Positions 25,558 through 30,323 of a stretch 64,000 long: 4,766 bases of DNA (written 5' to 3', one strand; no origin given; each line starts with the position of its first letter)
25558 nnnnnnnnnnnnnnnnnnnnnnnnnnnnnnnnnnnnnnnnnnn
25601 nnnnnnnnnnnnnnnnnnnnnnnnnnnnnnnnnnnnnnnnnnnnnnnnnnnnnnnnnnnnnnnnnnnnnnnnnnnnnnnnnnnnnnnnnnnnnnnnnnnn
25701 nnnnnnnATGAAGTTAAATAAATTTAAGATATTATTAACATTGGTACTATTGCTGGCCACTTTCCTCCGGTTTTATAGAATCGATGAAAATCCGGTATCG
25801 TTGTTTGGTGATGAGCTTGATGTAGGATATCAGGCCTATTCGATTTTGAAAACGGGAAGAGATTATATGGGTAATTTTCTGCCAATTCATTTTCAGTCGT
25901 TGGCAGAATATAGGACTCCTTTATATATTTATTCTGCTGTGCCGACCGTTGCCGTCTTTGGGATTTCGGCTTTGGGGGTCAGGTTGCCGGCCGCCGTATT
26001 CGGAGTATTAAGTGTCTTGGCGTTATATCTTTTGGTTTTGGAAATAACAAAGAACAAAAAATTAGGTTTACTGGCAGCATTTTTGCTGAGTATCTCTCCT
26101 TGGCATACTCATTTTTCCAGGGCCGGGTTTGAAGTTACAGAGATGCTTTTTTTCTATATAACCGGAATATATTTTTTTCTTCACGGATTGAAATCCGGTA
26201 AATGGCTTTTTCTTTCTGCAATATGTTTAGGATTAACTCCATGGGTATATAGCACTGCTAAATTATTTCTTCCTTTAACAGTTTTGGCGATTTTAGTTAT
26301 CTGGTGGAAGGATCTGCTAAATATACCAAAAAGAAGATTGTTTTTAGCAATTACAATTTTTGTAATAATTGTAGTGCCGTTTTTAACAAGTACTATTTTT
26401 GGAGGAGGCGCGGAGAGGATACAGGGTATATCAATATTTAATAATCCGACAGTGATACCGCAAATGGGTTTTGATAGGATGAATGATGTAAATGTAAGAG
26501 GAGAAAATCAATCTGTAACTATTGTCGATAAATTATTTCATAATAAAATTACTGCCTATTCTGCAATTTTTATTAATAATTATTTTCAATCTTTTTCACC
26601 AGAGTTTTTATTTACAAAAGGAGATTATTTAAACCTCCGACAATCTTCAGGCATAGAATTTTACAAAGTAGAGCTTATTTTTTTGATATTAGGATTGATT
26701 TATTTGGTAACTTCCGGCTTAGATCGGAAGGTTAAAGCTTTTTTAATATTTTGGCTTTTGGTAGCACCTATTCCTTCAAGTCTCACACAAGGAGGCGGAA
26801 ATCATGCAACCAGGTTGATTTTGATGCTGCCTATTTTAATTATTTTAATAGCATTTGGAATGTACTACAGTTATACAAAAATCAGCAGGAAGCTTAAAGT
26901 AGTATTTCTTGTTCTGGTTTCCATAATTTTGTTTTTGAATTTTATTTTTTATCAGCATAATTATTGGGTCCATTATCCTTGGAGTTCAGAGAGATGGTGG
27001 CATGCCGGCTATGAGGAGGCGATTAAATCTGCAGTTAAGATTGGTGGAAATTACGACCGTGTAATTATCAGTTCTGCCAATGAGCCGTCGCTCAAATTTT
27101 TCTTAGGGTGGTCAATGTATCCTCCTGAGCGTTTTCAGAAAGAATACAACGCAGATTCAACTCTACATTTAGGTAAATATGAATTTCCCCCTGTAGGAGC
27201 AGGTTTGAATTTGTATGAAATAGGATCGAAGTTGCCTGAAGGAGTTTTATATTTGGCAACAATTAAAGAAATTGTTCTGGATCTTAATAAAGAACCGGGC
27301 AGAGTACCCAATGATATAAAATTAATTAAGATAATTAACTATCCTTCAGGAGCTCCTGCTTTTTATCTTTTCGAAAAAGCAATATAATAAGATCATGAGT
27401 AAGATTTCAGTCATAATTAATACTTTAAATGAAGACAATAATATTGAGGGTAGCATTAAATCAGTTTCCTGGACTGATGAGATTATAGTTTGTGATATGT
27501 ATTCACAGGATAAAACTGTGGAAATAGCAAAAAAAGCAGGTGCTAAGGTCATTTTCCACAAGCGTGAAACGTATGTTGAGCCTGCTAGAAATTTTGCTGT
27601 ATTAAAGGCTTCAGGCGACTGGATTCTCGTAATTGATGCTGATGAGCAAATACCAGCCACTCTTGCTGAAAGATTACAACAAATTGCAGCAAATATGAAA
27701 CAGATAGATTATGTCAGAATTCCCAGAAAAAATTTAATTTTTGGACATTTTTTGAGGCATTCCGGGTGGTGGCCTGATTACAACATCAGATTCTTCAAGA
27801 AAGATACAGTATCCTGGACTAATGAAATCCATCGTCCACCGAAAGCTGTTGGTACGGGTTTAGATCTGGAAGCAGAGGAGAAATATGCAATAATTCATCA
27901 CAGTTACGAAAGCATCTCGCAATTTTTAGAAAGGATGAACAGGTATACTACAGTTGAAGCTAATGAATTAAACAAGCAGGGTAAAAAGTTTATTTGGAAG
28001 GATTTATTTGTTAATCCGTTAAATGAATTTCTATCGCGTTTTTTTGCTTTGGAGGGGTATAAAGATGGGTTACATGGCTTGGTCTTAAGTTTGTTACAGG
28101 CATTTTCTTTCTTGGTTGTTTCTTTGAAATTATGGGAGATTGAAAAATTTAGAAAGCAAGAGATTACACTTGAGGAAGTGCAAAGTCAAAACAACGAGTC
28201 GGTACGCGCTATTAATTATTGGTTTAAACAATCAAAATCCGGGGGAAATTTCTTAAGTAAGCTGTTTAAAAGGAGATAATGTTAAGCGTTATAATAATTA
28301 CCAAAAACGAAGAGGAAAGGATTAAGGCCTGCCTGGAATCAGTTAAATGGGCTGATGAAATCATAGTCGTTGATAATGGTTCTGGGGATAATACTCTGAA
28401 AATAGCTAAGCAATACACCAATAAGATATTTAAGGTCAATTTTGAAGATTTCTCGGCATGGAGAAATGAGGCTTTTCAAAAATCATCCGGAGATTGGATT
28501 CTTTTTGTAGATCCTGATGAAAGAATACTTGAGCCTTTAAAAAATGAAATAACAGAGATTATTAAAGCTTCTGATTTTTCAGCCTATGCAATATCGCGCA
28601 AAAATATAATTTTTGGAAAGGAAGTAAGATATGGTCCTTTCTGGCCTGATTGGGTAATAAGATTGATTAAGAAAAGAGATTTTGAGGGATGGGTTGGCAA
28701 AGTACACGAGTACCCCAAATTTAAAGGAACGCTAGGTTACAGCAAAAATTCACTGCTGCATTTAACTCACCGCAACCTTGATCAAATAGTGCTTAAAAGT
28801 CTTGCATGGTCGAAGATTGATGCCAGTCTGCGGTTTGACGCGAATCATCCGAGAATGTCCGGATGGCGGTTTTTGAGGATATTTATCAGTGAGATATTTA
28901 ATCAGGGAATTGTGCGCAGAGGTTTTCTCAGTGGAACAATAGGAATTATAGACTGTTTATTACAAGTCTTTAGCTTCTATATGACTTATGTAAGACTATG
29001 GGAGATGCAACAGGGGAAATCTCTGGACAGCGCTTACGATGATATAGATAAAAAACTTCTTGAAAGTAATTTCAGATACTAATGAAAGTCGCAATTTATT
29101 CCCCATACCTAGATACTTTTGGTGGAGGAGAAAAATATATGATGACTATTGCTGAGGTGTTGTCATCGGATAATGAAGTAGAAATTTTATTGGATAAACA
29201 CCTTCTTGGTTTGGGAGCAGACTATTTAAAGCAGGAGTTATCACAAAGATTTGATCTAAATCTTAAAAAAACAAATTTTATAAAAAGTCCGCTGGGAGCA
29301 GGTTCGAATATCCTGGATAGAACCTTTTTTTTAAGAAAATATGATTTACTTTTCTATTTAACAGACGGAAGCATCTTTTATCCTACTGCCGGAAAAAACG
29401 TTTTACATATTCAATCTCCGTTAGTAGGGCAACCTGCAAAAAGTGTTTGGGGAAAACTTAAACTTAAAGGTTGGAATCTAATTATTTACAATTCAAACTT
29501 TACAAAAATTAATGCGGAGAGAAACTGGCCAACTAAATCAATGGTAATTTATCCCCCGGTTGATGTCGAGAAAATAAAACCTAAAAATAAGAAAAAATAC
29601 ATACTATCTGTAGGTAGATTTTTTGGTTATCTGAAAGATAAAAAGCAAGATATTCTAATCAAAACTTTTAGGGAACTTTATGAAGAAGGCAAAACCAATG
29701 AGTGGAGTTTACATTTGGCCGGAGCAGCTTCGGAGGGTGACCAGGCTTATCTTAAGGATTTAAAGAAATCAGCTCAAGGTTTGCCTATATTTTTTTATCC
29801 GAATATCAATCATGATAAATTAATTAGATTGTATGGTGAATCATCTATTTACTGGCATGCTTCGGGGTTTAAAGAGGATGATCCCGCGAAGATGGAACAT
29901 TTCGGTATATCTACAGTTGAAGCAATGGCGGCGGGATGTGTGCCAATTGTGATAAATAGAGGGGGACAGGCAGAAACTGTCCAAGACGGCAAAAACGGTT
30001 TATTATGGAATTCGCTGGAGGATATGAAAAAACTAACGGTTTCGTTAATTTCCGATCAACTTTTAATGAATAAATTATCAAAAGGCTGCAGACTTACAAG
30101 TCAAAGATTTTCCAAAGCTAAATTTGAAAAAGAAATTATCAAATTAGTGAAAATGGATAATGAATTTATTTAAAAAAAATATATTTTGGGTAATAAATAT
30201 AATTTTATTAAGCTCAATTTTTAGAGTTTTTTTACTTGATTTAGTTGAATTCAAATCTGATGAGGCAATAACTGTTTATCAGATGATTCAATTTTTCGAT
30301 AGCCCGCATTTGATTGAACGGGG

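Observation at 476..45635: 45-kb near-unidirectional, translationally coupled glycosylation super-operon built around ~19 GT-C membrane glycosyltransferases and five lipid-monosaccharide synthases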

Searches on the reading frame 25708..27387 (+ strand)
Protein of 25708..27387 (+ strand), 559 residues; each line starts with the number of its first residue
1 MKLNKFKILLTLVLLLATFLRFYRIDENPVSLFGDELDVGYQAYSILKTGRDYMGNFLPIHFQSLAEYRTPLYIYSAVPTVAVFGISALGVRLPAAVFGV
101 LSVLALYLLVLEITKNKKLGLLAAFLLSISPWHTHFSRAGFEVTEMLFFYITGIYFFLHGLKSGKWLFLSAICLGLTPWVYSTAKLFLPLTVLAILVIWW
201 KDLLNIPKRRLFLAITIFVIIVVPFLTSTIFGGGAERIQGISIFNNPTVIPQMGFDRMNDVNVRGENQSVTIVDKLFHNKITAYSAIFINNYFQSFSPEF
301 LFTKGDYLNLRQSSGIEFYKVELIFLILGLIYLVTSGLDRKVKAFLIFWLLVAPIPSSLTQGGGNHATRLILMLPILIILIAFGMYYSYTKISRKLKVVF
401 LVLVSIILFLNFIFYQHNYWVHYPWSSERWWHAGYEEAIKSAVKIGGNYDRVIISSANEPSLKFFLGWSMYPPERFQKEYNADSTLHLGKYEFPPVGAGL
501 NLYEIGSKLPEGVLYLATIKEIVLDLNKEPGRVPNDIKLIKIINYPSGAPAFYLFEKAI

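Call 5: search_protein_families(library=pfam, proteins=[window:25708-27387:+], max_evalue=0.01)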
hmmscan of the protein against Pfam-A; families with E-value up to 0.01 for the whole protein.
window:25708-27387:+ (559 aa): 2 families
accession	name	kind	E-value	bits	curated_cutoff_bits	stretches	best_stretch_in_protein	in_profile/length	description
PF02366.24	PMT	-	7.8e-12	45.7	22.7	1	13-226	3-231/245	Dolichyl-phosphate-mannose-protein mannosyltransferase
PF13231.12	PMT_2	-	4.6e-10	40.4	26.1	1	71-226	4-158/160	Dolichyl-phosphate-mannose-protein mannosyltransferase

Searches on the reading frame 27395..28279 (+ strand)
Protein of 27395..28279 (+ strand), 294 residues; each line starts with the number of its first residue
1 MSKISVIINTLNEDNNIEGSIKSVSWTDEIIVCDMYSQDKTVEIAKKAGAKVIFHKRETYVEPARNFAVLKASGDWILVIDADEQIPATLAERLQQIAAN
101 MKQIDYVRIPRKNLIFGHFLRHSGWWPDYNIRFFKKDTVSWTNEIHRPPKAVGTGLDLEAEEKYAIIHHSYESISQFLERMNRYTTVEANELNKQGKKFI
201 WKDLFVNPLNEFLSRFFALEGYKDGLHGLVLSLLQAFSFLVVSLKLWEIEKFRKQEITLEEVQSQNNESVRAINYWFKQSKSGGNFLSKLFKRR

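Call 5: search_protein_families(library=pfam, proteins=[window:27395-28279:+], max_evalue=0.01)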
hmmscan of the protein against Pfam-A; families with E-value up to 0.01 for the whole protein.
window:27395-28279:+ (294 aa): 2 families
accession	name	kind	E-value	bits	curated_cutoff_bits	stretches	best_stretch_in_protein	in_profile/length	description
PF00535.33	Glycos_transf_2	-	3.8e-20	72.9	23.3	1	5-136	1-144/168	Glycosyl transferase family 2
PF13704.12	Glyco_tranf_2_4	-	3.9e-05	24.5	27.5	1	28-85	20-83/98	Glycosyl transferase family 2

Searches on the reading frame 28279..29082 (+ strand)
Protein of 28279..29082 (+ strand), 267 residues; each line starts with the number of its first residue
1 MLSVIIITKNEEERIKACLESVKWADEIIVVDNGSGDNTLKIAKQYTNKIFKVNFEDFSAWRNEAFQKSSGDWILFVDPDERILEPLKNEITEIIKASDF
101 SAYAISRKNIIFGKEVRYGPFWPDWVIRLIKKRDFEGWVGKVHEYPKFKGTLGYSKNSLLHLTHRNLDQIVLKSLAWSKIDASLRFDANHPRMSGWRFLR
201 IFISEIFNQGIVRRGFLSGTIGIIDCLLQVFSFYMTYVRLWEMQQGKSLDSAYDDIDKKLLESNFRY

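Call 6: search_protein_families(library=pfam, proteins=[window:28279-29082:+], max_evalue=0.01)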
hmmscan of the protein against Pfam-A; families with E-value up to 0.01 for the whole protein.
window:28279-29082:+ (267 aa): 3 families
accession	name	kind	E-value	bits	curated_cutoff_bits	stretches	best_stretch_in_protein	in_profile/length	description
PF00535.33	Glycos_transf_2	-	4.1e-20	72.8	23.3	1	3-110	1-118/168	Glycosyl transferase family 2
PF13704.12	Glyco_tranf_2_4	-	5.5e-08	33.6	27.5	1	9-86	1-87/98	Glycosyl transferase family 2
PF10111.15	Glyco_tranf_2_2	-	0.00072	19.6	27.3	1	3-83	1-94/276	Glycosyltransferase like family 2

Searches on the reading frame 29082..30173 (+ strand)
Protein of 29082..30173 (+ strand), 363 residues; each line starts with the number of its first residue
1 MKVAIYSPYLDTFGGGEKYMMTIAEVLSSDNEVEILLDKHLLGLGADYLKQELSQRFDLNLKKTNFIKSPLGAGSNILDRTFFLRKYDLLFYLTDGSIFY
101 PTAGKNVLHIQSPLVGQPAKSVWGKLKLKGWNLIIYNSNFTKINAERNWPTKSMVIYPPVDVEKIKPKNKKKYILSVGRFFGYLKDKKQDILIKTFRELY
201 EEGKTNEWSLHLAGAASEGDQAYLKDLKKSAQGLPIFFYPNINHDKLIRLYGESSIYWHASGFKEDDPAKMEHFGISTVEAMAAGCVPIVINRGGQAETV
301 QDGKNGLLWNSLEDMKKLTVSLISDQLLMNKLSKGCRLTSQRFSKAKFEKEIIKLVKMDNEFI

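Call 6: search_protein_families(library=pfam, proteins=[window:29082-30173:+], max_evalue=0.01)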
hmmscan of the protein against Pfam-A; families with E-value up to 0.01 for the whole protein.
window:29082-30173:+ (363 aa): 4 families
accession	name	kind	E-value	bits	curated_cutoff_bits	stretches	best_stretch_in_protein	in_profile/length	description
PF00534.26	Glycos_transf_1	-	1.9e-25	89.8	26.4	1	163-334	7-167/172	Glycosyl transferases group 1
PF13692.12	Glyco_trans_1_4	-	1.3e-16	61.6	27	1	172-324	2-141/142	Glycosyl transferases group 1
PF20706.3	GT4-conflict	-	0.00065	19.2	26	1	158-298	179-318/385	Family 4 Glycosyltransferase in conflict systems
PF13524.12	Glyco_trans_1_2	-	0.0099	16.3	25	0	207-327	14-116/144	Glycosyl transferase-like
